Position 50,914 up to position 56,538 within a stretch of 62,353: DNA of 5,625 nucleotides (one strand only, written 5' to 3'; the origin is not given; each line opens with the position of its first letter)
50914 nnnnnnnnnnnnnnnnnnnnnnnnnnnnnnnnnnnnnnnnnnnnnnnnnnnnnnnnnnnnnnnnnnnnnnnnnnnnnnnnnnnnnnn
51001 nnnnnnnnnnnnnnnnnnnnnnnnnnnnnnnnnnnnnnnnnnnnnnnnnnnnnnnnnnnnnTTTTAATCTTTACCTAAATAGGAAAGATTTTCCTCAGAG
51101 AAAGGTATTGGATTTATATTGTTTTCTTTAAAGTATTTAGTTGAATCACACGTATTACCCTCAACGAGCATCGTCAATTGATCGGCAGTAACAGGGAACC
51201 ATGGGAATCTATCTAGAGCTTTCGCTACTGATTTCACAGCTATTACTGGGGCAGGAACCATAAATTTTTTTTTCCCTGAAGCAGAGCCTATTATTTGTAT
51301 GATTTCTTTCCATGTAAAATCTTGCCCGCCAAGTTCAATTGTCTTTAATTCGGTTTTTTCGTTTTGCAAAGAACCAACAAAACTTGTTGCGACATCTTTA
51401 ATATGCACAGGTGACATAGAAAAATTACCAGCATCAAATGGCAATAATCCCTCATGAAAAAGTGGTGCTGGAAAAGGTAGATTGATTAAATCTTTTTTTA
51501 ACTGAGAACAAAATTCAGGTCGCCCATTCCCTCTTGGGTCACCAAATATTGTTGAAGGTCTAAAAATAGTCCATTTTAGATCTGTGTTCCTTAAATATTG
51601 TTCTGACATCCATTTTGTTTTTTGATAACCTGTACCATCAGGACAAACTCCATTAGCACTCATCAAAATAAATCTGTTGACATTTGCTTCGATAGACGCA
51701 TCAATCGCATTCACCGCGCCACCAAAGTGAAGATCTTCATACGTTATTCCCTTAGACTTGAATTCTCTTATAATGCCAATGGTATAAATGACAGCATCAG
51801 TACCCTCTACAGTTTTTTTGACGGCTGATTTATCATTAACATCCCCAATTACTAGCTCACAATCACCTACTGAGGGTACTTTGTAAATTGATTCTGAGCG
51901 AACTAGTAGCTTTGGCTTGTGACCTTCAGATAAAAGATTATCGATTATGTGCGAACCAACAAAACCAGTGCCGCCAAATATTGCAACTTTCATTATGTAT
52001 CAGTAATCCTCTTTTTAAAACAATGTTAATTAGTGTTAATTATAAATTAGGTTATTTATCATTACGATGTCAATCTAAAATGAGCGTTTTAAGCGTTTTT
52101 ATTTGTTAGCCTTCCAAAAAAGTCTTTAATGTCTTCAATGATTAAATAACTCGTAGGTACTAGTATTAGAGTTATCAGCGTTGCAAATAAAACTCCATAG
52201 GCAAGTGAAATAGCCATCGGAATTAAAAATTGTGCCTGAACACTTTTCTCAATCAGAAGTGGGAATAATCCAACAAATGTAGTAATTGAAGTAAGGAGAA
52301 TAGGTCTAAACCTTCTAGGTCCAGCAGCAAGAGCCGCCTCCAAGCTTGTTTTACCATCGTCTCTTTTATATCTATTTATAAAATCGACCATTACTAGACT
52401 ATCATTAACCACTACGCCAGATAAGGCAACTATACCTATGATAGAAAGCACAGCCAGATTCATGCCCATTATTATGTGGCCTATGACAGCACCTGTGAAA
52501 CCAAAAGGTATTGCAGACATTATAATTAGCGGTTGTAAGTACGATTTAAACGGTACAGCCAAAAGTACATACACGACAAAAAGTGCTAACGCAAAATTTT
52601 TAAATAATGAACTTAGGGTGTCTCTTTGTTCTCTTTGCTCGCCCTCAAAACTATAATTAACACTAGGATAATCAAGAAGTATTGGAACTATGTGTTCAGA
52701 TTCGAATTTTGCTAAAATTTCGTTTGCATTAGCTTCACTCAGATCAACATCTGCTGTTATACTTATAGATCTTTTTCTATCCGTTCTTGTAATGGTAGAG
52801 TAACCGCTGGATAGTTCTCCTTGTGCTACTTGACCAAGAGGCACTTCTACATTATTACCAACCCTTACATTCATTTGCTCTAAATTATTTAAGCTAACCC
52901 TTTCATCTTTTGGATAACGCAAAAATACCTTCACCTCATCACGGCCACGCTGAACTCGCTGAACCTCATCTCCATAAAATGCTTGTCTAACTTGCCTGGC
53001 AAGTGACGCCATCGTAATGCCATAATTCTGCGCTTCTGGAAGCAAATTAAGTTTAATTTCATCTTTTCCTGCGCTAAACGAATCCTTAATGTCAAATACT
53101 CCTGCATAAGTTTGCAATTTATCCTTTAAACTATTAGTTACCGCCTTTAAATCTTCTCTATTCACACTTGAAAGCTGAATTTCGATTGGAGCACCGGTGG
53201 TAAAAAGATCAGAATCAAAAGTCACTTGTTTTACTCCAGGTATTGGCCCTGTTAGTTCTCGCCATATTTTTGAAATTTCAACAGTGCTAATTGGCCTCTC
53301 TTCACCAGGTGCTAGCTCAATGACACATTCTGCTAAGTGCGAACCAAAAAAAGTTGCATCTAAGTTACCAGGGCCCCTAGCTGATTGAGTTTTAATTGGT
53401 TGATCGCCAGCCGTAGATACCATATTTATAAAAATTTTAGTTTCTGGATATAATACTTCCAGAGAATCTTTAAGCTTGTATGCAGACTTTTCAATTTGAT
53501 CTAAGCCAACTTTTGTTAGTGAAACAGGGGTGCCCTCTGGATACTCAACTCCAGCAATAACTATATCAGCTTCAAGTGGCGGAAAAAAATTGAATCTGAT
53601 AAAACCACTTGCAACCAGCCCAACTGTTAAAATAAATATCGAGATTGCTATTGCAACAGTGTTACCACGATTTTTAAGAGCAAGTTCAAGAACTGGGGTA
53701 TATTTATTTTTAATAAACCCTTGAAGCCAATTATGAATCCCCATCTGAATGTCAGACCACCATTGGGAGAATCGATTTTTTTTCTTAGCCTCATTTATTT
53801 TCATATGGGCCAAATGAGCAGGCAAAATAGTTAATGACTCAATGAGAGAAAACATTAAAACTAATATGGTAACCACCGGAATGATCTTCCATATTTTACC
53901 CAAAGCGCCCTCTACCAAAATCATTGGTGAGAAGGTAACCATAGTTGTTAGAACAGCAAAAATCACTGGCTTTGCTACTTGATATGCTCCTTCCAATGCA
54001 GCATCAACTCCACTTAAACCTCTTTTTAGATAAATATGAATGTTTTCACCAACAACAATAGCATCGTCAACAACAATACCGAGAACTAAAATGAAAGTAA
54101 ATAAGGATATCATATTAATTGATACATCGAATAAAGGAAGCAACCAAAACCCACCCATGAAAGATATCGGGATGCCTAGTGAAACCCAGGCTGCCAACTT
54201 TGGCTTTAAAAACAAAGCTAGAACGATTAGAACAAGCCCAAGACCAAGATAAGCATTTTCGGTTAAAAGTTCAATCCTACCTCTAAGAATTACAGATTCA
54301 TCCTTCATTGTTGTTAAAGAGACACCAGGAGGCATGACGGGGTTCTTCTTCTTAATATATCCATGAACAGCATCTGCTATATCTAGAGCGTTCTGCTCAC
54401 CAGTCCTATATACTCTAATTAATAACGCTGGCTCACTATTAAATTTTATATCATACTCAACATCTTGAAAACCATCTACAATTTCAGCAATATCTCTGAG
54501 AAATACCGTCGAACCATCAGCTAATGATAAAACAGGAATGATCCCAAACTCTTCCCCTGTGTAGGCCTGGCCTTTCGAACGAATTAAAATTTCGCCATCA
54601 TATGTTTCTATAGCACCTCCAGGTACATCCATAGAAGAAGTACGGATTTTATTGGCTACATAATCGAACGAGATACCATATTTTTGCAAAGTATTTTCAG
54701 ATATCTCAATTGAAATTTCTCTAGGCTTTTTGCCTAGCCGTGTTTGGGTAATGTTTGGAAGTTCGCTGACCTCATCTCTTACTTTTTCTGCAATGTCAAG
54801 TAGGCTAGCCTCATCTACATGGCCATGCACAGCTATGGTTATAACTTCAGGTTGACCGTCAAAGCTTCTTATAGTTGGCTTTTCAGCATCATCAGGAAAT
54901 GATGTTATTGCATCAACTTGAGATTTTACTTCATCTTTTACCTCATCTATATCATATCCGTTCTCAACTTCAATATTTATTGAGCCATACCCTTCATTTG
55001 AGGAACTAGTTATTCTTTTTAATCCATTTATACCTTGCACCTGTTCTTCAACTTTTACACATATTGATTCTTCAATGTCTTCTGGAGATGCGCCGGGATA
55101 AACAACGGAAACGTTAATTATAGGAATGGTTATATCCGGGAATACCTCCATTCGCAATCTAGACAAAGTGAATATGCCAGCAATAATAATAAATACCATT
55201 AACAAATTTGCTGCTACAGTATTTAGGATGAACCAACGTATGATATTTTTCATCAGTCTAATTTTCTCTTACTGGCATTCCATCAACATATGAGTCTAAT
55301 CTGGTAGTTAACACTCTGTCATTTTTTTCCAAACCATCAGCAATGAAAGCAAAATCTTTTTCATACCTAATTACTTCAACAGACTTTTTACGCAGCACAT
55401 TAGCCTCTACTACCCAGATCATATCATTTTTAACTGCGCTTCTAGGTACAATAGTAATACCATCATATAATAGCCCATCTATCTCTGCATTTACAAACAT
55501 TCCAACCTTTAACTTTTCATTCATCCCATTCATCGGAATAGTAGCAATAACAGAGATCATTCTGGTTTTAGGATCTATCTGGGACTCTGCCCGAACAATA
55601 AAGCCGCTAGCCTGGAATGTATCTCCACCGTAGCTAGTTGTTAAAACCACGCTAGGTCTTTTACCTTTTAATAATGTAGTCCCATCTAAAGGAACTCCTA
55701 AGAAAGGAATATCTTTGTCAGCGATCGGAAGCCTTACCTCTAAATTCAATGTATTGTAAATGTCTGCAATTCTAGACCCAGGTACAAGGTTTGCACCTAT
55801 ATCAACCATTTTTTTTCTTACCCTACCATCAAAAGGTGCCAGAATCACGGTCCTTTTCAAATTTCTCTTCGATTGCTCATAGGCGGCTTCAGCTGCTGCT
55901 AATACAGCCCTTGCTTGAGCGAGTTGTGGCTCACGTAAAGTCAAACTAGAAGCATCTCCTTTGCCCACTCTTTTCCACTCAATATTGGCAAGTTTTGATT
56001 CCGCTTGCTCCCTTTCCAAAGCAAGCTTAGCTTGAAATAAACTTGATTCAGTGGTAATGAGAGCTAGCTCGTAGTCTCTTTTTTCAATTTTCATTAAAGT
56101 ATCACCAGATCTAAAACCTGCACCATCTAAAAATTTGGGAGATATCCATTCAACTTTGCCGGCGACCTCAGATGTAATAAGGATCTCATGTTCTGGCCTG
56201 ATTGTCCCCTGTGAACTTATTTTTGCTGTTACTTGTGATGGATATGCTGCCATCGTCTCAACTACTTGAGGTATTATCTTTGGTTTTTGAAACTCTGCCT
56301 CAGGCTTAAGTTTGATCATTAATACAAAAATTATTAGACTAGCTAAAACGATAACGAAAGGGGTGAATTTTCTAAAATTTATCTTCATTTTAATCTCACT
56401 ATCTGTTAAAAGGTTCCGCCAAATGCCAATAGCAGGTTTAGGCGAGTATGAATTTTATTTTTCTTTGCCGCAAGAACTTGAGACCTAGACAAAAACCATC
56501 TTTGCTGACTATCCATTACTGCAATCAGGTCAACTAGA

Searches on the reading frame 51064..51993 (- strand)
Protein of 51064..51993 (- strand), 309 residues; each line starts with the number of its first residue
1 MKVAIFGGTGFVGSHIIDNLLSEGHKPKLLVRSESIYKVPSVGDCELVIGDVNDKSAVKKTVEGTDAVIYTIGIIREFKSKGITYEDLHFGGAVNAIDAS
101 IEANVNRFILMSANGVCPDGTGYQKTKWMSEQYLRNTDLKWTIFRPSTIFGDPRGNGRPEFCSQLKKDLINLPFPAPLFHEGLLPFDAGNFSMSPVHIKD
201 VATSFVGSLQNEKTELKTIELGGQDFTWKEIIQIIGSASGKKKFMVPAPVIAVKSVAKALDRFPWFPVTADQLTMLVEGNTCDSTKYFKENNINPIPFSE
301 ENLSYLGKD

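Call 45: search_protein_families(library=pfam, proteins=[window:51064-51993:-], max_evalue=0.0001)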
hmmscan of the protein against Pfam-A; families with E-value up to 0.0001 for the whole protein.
window:51064-51993:- (309 aa): 8 families
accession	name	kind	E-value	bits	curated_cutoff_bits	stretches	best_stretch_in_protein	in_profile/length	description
PF13460.12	NAD_binding_10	-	6.9e-27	94.9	27.2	1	7-156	1-153/184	NAD(P)H-binding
PF01370.27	Epimerase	-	3.1e-17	63.2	20.9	1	4-214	2-230/240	NAD dependent epimerase/dehydratase family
PF01073.25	3Beta_HSD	-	2.8e-14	53.2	22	1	5-119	2-122/280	3-beta hydroxysteroid dehydrogenase/isomerase family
PF05368.20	NmrA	-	3.8e-14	53.4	27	1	2-249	4-244/298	NmrA-like family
PF07993.18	NAD_binding_4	-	1.5e-10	41.1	20.1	1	121-154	175-212/258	Male sterility protein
PF16363.11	GDP_Man_Dehyd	-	5.8e-06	26.4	27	1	5-65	2-74/332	GDP-mannose 4,6 dehydratase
PF02719.21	Polysacc_synt_2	-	4.8e-05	23.1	20.2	0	3-138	1-153/293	Polysaccharide biosynthesis protein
PF04321.23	RmlD_sub_bind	-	8.6e-05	22.2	27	0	122-156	124-158/287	RmlD substrate binding domain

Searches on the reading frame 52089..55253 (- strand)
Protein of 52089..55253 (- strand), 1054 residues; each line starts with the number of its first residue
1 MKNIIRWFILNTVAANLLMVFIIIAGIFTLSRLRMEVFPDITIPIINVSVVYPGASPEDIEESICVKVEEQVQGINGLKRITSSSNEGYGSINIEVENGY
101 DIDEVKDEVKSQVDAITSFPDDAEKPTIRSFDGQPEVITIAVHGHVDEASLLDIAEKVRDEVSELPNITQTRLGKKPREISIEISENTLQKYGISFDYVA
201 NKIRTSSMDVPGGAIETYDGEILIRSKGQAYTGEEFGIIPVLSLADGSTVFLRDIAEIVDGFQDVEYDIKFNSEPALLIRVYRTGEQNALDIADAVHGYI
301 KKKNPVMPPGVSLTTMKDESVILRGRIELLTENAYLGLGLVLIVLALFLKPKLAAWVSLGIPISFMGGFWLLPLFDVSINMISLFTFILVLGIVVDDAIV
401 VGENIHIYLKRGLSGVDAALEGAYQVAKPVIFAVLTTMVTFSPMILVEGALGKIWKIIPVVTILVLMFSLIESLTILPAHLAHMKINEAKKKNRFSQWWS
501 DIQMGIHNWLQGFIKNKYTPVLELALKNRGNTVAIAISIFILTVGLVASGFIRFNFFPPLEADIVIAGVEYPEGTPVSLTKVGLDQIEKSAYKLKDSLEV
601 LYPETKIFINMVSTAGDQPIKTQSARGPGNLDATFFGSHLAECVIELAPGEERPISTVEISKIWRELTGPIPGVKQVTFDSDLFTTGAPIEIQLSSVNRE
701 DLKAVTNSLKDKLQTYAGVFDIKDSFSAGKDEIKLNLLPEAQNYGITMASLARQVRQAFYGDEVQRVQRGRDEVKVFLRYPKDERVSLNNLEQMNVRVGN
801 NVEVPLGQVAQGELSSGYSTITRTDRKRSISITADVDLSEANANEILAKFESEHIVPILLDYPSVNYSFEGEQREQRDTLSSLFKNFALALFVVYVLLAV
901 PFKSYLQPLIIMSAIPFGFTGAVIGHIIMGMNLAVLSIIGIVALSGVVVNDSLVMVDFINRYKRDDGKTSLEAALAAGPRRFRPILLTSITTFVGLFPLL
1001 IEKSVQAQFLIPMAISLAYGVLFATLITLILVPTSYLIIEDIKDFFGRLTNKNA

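Call 45: search_protein_families(library=pfam, proteins=[window:52089-55253:-], max_evalue=0.0001)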
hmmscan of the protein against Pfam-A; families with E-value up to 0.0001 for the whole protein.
window:52089-55253:- (1054 aa): 1 family
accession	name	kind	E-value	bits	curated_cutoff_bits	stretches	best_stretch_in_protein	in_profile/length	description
PF00873.25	ACR_tran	-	2.7e-177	591.9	28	1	4-1039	1-1020/1021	AcrB/AcrD/AcrF family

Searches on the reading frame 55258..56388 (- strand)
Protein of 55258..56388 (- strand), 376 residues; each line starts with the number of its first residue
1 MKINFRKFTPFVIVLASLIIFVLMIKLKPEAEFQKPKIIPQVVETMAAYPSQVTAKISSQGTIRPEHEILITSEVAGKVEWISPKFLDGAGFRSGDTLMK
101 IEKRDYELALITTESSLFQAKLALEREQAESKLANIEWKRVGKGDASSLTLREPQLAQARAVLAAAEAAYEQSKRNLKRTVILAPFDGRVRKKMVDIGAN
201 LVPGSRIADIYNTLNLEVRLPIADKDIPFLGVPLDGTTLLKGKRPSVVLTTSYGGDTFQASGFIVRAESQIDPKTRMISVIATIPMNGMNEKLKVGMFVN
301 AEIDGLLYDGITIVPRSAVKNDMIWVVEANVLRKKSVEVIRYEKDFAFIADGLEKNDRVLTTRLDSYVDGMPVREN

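Call 45: search_protein_families(library=pfam, proteins=[window:55258-56388:-], max_evalue=0.0001)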
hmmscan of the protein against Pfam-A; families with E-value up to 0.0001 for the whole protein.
window:55258-56388:- (376 aa): 2 families
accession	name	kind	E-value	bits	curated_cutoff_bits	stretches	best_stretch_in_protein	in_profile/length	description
PF13437.12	HlyD_3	-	1.7e-10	42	22.2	1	181-296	1-106/106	HlyD family secretion protein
PF16576.10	HlyD_D23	-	8.8e-07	28.9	30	1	56-299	5-214/214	Barrel-sandwich domain of CusB or HlyD membrane-fusion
